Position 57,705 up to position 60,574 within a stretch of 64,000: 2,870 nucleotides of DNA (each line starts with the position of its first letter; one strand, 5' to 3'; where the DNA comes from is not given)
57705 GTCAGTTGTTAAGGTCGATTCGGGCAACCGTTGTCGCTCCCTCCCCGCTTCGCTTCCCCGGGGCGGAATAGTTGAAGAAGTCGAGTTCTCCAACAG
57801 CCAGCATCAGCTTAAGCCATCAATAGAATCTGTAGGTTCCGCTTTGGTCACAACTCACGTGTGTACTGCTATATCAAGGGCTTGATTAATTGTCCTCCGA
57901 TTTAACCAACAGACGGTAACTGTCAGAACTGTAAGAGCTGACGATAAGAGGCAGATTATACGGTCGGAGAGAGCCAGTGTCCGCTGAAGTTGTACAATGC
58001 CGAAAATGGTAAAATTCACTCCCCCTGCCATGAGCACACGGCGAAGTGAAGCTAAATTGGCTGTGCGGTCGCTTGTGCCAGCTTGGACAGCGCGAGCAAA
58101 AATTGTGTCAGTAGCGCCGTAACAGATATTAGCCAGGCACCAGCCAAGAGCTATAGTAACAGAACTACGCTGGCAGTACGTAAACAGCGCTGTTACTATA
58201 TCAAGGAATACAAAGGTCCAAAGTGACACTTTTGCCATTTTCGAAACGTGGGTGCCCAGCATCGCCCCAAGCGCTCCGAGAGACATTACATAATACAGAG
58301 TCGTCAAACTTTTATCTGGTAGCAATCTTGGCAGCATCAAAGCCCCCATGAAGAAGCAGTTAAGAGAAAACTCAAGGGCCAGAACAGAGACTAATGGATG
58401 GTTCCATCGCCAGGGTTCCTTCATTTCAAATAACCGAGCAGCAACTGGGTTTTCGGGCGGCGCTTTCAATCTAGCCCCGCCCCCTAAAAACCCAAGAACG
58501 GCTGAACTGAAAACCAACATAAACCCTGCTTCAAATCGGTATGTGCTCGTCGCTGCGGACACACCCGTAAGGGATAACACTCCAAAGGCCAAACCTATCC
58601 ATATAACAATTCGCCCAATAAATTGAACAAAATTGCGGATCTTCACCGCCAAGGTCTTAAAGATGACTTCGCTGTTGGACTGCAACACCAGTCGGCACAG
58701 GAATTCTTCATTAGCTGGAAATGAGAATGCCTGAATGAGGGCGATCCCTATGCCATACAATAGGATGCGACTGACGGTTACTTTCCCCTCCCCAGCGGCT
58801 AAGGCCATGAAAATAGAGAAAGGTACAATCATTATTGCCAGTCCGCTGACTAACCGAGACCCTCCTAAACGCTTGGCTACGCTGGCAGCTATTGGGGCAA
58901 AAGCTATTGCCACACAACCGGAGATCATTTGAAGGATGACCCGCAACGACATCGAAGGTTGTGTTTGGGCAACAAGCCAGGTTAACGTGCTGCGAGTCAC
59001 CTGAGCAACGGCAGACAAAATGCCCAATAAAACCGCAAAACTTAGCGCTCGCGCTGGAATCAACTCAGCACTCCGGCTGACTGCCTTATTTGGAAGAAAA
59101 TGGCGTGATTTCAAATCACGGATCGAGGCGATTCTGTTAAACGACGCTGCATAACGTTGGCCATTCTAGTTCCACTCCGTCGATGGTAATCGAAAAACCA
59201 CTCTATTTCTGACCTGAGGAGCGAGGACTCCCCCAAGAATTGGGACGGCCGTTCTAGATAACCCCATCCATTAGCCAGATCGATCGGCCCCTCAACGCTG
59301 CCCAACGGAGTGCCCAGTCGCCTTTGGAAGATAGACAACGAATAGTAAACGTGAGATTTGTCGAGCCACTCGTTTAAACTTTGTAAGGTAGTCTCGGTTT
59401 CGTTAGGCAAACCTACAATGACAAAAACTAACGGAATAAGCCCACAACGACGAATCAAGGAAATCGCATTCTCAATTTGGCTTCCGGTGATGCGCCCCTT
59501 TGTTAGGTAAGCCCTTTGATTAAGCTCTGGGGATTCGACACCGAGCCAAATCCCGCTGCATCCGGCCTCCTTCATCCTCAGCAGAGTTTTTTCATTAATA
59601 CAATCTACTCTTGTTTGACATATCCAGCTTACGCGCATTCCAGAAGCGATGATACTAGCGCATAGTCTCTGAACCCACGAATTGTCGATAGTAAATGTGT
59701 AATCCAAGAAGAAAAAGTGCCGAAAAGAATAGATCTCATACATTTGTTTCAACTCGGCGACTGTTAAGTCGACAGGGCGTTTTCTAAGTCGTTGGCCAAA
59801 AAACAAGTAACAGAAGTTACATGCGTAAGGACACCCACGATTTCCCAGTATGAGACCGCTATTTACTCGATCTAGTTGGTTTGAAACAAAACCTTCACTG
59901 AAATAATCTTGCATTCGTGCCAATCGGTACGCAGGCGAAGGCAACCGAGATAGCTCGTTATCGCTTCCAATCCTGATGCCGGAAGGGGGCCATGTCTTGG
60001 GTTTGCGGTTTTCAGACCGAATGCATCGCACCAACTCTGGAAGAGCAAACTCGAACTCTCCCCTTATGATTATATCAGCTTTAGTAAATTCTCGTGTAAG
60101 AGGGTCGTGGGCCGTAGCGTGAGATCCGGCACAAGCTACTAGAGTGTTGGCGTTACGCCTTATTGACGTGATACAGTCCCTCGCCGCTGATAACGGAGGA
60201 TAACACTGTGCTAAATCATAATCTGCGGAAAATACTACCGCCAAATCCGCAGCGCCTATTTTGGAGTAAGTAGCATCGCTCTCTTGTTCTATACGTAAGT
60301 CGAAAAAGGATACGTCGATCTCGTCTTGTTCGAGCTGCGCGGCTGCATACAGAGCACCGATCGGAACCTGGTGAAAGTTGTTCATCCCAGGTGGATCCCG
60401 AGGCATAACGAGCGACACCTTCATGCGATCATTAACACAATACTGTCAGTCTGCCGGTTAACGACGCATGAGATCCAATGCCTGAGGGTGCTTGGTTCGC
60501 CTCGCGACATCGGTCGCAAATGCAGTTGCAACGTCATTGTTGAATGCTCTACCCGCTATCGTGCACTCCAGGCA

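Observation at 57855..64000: Orphan biosynthetic operon: ThrRS-like ligase, TauD-like dioxygenase, HemN-like and B12-dependent radical SAM enzymes, MFS-like exporter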

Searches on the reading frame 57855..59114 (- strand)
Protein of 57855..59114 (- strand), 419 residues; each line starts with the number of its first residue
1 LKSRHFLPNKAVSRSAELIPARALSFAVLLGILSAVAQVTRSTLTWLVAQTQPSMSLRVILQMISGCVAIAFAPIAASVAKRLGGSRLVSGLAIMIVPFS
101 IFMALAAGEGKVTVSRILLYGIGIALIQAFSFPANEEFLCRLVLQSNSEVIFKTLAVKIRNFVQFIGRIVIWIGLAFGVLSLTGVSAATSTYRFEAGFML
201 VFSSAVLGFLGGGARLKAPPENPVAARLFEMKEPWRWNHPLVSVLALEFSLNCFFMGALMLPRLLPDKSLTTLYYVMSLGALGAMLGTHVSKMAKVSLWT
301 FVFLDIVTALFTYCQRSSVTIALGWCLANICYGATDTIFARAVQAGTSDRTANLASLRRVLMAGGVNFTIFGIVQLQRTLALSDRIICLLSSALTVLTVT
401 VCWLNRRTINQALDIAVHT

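Call 6: search_protein_families(library=pfam, proteins=[window:57855-59114:-], max_evalue=0.01)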
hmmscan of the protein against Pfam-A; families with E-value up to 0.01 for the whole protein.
window:57855-59114:- (419 aa): 0 families

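Call 9: search_protein_families(library=ncbifam, proteins=[window:57855-59114:-], max_evalue=0.01)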
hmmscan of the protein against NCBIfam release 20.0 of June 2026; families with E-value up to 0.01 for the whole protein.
window:57855-59114:- (419 aa): 0 families

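Call 59: find_homologous_proteins(query=window:57855-59114:-)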
Query window:57855-59114:- (419 aa): 13 proteins with E <= 0.001 among 8000 candidates.
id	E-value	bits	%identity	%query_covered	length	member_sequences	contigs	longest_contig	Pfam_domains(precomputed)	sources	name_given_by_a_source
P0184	8.3e-229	778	100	87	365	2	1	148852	-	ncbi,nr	ncbi:MAG: hypothetical protein C5B50_05605 [Verrucomicrobia bacterium]|nr:MAG: hypothetical protein 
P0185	3.4e-150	519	62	99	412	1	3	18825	-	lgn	-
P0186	1.9e-146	507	63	95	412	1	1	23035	-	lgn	-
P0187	1.9e-146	507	62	99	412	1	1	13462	-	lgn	-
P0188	5.1e-146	505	62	95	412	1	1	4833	-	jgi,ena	-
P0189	1.2e-145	504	61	99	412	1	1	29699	-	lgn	-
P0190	1.6e-145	504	58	98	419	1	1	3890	-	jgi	jgi:hypothetical protein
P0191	1.4e-142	494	60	96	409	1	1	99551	-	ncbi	ncbi:MAG TPA: hypothetical protein VI306_05820 [Pyrinomonadaceae bacterium]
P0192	4.9e-137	476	59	96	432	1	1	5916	PF07690.22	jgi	jgi:hypothetical protein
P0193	1.9e-135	470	58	96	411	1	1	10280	-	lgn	-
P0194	1.7e-129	451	59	87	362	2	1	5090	-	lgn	-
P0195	4.2e-129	450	57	91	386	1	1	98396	-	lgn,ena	-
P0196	5.7e-44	169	59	37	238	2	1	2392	-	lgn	-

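Call 63: search_protein_families(library=pfam, alignment_id=A2, max_evalue=1)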
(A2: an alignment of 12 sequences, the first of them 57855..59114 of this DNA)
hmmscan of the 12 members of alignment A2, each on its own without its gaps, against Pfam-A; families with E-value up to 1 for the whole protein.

A. member 1, window:57855-59114:- (419 aa): 1 family
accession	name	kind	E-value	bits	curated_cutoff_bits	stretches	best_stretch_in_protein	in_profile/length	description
PF11381.13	DUF3185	-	0.038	14.4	25.3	1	319-375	6-58/59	Protein of unknown function (DUF3185)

B. families by the number of members that match (of 12 scanned): 3 families
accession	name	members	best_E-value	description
PF07690.21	MFS_1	4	2.6e-06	Major Facilitator Superfamily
PF24364.1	DUF7520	1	0.032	Family of unknown function (DUF7520)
PF11381.13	DUF3185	1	0.038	Protein of unknown function (DUF3185)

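Call 68: predict_structure(alignment_id=A2)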
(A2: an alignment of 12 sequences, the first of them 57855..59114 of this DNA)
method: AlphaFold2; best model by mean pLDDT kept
length: 419 residues; sequences in the alignment: 12
mean_pLDDT: 65.6   pTM: 0.62
mean pLDDT of the five models: 65.6, 60.2, 54.7, 50.7, 38.7
residues with pLDDT >= 90: 0; 70-90: 195; 50-70: 165; < 50: 59
segments of 3 or more residues with pLDDT < 50: 1-18, 213-243, 345-352
pLDDT, mean of each block of 10 residues (from residue 1): 35 47 77 77 72 62 64 61 69 85 80 75 72 63 59 67 73 64 63 83 80 46 38 34 53 61 75 80 77 63 72 79 81 67 48 54 60 73 75 71 66 55
secondary structure, 60 per line:
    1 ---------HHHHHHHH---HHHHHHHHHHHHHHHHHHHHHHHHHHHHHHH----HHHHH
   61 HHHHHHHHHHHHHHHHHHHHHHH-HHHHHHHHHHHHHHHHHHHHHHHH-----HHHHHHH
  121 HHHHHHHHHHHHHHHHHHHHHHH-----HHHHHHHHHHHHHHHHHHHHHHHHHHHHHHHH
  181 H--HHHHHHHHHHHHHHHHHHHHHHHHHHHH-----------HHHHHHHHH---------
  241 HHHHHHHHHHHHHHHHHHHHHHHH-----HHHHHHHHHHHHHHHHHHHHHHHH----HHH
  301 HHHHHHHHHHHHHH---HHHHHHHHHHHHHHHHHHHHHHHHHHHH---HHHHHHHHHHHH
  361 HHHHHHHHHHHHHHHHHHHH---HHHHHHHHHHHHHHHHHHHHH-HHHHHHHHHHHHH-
elements in order: H10-17 H21-51 H56-83 H85-108 H114-143 H149-181 H184-211 H223-231 H241-264 H270-293 H298-314 H318-345 H349-380 H384-404 H406-418

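Call 71: fold_search(model_id=the predicted structure, library=pdb)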
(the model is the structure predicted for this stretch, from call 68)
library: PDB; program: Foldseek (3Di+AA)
matches with E <= 10: 507; with E <= 0.001: 107
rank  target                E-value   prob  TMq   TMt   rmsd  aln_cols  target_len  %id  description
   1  8dwi                  3.2e-06  1.00  0.63  0.63   6.2       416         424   13  Molecular Mechanism of Sialic Acid Transport Mediated by Sialin (released 2023-01-25)
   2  8u3h                  3.3e-06  1.00  0.58  0.57   6.9       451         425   13  Structure of Fmoc-Leu-OH bound Sialin (released 2024-05-29)
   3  6e9n_A                1.1e-05  1.00  0.64  0.66   6.8       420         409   14  E. coli D-galactonate:proton symporter in the inward open form (released 2019-05-22)
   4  6e9c                  1.4e-05  1.00  0.59  0.53   7.8       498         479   13  Selenomethionine Derivative Structure of A Bacterial Homolog to Human Lysosomal Transporter, Spinster (released 2019-08-14)
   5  6e8j                  2.2e-05  1.00  0.54  0.49  10.0       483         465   14  Crystal Structure of A Bacterial Homolog to Human Lysosomal Transporter, Spinster, in Inward-facing And Occupied Conform (released 2019-08-14)
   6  9ghz                  4.1e-05  1.00  0.59  0.51   8.3       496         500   10  Cryo-EM structure of human SLC45A4 in lipid nanodiscs (released 2025-07-30)
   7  8ttg_A                4.4e-05  1.00  0.61  0.67   6.1       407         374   12  NorA single mutant - E222Q at pH 7.5 (released 2024-05-29)
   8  8tgk_B                4.6e-05  1.00  0.67  0.73   5.8       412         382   15  VMAT1 dimer with histamine and reserpine (released 2024-03-20)
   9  9ll1                  4.8e-05  1.00  0.59  0.62   6.5       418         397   15  Cryo-EM structure of G6PT1 in complex with Chlorogenic acid (released 2025-12-31)
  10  8jtc                  5.0e-05  1.00  0.67  0.72   5.3       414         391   12  Human VMAT2 complex with reserpine (released 2023-11-29)
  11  8uby                  5.7e-05  1.00  0.62  0.62   6.4       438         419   12  Choline-bound FLVCR1 (released 2024-03-27)
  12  8zgz                  5.9e-05  1.00  0.62  0.56   6.6       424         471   14  Cryo-EM structure of inward state Anhydromuropeptide permease (AmpG) (released 2025-05-21)
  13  1pw4                  6.2e-05  1.00  0.58  0.56   9.1       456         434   11  Crystal Structure of the Glycerol-3-Phosphate Transporter from E.Coli (released 2003-08-05)
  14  8ttf_A                6.4e-05  1.00  0.63  0.67   6.6       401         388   13  NorA double mutant - E222QD307N at pH 7.5 (released 2024-05-29)
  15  7dla                  6.7e-05  1.00  0.65  0.67   6.1       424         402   12  Crystal structure of nucleoside transporter NupG (D323A mutant) (released 2021-04-07)
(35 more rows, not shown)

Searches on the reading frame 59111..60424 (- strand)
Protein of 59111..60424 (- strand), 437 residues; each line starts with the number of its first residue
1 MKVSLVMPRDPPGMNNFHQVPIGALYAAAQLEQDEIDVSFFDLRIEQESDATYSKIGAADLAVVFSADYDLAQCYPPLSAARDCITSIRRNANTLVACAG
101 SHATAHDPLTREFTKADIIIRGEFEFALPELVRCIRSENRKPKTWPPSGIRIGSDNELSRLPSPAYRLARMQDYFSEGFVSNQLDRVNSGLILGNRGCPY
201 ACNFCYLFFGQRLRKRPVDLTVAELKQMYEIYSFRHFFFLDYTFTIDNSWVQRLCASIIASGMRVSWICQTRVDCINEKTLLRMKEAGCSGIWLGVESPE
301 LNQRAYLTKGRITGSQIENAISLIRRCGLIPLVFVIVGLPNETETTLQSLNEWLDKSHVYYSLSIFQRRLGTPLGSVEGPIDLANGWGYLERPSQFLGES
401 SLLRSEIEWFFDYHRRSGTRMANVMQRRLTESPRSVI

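Call 6: search_protein_families(library=pfam, proteins=[window:59111-60424:-], max_evalue=0.01)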
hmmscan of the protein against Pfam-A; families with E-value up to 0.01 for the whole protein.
window:59111-60424:- (437 aa): 2 families
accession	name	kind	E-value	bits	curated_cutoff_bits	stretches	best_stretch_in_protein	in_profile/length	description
PF04055.27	Radical_SAM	-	5.5e-14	53.1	29.5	1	196-352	5-164/166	Radical SAM superfamily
PF02310.24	B12-binding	-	8.7e-06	26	32.1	1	20-131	13-120/121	B12 binding domain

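Call 9: search_protein_families(library=ncbifam, proteins=[window:59111-60424:-], max_evalue=0.01)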
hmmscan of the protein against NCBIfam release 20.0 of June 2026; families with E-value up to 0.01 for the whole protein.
window:59111-60424:- (437 aa): 18 families
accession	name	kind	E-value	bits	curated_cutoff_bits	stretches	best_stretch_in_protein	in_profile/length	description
TIGR04479.1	bcpD_PhpK_rSAM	subfamily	8.7e-24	83.8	600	1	195-357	247-409/504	PhpK family radical SAM P-methyltransferase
NF050148.1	rSAM_ApyD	equivalog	1.7e-23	82.9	750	1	90-345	99-354/645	RiPP biosynthesis radical SAM protein ApyD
NF033070.1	rSAM_AprD4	equivalog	3e-23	82.4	500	1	160-351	172-360/456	AprD4 family radical SAM diol-dehydratase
TIGR02026.1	BchE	equivalog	1.6e-22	80.1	481.35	1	90-349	89-357/497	magnesium-protoporphyrin IX monomethyl ester anaerobic oxidative cyclase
TIGR04072.2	rSAM_ladder_B12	equivalog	1.2e-20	73.6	360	1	78-349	83-341/443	lipid biosynthesis B12-binding/radical SAM protein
TIGR04295.1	B12_rSAM_oligo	hypoth_equivalog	5.6e-20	71.4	400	1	20-334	24-338/422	TIGR04295 family B12-binding domain-containing radical SAM protein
TIGR03471.1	HpnJ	equivalog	8.3e-20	71.1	577.6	1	193-352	201-360/472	hopanoid biosynthesis associated radical SAM protein HpnJ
TIGR04013.1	B12_SAM_MJ_1487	hypoth_equivalog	6.7e-16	58.1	251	2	82-230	60-194/382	TIGR04013 family B12-binding domain/radical SAM domain-containing protein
TIGR04014.1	B12_SAM_MJ_0865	equivalog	2.6e-15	56.2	360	1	81-357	57-336/434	methyl-coenzyme M reductase glutamine C-methyltransferase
TIGR04385.1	B12_rSAM_cofa1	equivalog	6.4e-15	55.3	450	1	94-356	101-363/438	B12 lower ligand biosynthesis radical SAM protein BzaD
TIGR04367.1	HpnR_B12_rSAM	equivalog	1.2e-13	50.4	650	1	21-353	22-348/490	hopanoid C-3 methylase HpnR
TIGR03975.1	rSAM_ocin_1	subfamily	3.9e-13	48.8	281.85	1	90-356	156-429/606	RiPP maturation radical SAM C-methyltransferase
NF038361.1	rSAM_Sden_1168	equivalog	6.5e-13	48.1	575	1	156-355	248-449/560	Sden_1168 family B12-binding radical SAM P-methyltransferase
NF045585.1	rSAM_slr0320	equivalog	2.7e-10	39.4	775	1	100-298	146-349/511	photosystem II high light acclimation radical SAM protein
NF040542.1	rSAM_RCCLKC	equivalog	7.1e-10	38.6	450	1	21-356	13-349/423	arsinothricin biosynthesis radical SAM protein ArsL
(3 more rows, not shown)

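Call 43: search_solved_structures(query=window:59111-60424:-, max_evalue=0.01)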
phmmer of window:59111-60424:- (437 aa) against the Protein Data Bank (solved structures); distinct sequences matched with E-value up to 0.01: 3.
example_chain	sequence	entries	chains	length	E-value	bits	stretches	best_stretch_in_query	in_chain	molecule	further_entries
6fd2_B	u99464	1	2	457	9.2e-22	80.8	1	186-374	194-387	Putative apramycin biosynthetic oxidoreductase 4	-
9ccb_A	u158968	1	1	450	1.2e-07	34.2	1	188-379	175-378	Radical SAM core domain-containing protein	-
9n1b_A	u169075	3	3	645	0.00072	21.8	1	190-351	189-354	Radical SAM protein | Radical SAM enzyme CysS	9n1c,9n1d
